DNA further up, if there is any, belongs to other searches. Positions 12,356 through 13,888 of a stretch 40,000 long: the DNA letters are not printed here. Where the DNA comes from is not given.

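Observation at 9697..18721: In-frame GGN-GAA-ATG (Gly-Glu-Met) motif occurs 14 times, only in portal, scaffold, capsid N-terminus and sheath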

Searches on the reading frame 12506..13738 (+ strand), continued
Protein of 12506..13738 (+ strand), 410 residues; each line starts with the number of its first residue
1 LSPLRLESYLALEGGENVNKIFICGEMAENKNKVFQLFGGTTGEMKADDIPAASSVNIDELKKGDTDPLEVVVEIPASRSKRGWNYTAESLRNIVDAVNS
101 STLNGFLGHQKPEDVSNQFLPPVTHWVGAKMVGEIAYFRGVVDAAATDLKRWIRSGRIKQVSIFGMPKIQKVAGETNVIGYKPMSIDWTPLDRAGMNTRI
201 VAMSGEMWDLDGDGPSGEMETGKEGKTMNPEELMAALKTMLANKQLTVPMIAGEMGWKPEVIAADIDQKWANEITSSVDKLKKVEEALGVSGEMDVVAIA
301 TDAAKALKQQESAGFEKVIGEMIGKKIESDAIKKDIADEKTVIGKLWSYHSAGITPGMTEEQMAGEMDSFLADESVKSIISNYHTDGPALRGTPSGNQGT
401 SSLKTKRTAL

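Call 68: find_encoding_contigs(protein=P0504, flank=6000, max_places=2)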
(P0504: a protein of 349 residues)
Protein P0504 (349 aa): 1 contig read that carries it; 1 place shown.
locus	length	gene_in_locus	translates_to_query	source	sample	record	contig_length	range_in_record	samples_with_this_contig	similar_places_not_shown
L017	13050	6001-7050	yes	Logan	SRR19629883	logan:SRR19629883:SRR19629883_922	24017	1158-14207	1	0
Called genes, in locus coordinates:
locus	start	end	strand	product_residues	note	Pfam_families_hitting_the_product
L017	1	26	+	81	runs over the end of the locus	-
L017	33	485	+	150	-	-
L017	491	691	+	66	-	-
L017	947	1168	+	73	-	-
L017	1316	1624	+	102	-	-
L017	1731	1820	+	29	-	-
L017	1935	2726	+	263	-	-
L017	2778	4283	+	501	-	PF03237:Terminase_6N, PF17289:Terminase_6C (weak)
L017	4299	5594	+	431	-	PF05133:SPP1_portal (weak)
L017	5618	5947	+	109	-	-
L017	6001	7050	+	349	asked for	-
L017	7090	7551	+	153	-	-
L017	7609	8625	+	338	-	PF25209:Phage_capsid_4 (weak)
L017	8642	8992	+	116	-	-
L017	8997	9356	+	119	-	-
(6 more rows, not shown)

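Call 72: find_encoding_contigs(protein=P0455, flank=6000, max_places=1)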
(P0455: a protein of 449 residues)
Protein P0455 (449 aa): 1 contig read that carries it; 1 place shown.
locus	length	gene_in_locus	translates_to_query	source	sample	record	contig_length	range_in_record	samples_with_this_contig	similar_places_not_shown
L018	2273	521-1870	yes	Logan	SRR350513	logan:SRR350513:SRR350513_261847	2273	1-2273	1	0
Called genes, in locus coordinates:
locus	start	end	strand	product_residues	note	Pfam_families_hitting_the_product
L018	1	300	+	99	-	?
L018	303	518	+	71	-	-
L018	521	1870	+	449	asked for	-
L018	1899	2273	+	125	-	?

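Call 73: find_encoding_contigs(protein=P0492, flank=6000, max_places=1)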
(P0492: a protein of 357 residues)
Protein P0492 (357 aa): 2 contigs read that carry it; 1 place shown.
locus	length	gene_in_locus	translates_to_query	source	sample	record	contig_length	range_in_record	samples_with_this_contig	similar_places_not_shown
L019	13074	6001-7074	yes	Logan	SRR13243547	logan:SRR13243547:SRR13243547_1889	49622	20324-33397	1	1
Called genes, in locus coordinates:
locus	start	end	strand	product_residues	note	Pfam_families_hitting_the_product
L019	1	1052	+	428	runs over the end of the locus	PF02195:ParB_N, PF01555:N6_N4_Mtase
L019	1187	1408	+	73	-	-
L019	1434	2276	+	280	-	PF10668:Phage_terminase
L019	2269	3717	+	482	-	PF13245:AAA_19 (weak), PF13604:AAA_30 (weak)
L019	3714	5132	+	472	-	PF05133:SPP1_portal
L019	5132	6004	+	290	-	PF04233:Phage_Mu_F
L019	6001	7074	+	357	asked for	-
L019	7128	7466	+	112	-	PF09956:Phage_cement_2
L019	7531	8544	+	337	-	-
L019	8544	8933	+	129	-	-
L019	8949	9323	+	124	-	-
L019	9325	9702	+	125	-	-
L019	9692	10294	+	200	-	-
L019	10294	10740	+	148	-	-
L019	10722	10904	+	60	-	-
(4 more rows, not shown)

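Call 77: find_encoding_contigs(protein=P0440, flank=6000, max_places=1)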
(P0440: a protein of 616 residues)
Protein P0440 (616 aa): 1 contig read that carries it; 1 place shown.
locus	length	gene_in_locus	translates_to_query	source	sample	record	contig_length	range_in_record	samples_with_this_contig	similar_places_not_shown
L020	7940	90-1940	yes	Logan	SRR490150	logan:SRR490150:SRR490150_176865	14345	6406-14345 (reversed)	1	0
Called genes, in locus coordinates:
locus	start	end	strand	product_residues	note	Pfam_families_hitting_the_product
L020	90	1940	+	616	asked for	-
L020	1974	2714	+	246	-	-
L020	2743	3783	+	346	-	-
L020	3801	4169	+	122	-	-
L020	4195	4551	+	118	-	-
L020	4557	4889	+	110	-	-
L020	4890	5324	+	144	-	-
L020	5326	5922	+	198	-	-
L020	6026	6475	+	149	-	-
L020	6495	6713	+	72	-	-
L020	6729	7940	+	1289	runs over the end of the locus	PF10145:PhageMin_Tail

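Call 78: find_encoding_contigs(protein=P0433, flank=6000, max_places=1)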
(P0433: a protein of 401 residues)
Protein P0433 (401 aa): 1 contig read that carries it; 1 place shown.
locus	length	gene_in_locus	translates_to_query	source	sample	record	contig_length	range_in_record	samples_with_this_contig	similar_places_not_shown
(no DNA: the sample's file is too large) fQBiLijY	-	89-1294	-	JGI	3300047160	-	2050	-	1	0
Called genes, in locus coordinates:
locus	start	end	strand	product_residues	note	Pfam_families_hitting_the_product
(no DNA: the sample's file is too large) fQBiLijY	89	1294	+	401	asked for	-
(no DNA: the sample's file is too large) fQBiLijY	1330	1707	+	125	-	PF09956:Phage_cement_2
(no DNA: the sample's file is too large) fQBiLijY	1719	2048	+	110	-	?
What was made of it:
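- Tried and rejected: The contigs were too short or no DNA was available (calls 72, 78).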

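Call 88: search_protein_families(library=pfam, proteins=[window:12557-13738:+], max_evalue=10)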
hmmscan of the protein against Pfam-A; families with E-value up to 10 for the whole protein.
window:12557-13738:+ (393 aa): 0 families

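Call 89: search_protein_families(library=ncbifam, proteins=[window:12557-13738:+], max_evalue=0.1)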
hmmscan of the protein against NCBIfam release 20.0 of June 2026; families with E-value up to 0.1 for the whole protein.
window:12557-13738:+ (393 aa): 0 families

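Call 91: find_encoding_contigs(protein=P0409, flank=4000, max_places=1)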
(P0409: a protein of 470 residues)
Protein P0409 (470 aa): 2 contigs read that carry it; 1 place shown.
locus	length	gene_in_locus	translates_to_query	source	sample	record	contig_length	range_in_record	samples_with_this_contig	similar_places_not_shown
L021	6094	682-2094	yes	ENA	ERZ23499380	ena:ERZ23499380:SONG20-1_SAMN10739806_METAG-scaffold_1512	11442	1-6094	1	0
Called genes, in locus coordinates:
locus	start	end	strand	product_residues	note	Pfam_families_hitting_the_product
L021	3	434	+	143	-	?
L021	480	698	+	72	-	-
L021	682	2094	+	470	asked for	-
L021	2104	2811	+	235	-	PF09956:Phage_cement_2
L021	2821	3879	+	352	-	PF25209:Phage_capsid_4 (weak)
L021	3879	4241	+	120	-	-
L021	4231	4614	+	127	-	-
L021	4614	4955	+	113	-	-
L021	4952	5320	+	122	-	-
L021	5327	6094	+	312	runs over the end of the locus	-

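Call 92: find_encoding_contigs(protein=P0454, flank=4000, max_places=1)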
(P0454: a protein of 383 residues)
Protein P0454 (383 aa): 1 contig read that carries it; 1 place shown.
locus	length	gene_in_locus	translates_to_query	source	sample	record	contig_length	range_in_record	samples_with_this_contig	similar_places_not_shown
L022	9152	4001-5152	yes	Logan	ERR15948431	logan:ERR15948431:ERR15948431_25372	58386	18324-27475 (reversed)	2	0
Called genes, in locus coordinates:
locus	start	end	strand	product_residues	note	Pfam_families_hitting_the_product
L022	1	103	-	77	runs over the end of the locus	-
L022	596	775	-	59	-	-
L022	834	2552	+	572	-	-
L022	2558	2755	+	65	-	-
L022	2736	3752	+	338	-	-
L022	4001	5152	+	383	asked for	-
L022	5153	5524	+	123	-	PF09956:Phage_cement_2 (weak)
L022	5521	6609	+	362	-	-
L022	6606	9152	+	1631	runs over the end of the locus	-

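Call 93: find_encoding_contigs(protein=P0493, flank=4000, max_places=1)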
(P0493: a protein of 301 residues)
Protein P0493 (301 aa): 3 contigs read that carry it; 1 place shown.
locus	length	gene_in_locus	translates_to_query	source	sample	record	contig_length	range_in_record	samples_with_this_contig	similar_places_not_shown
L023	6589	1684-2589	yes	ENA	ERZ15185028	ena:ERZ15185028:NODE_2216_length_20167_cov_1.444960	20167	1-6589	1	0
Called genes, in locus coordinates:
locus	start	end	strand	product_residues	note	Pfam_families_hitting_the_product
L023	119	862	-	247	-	-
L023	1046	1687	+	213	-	-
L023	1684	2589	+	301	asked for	-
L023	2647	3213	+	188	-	PF09956:Phage_cement_2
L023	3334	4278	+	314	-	PF25209:Phage_capsid_4 (faint)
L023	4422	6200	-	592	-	-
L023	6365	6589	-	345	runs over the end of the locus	PF13588:HSDR_N_2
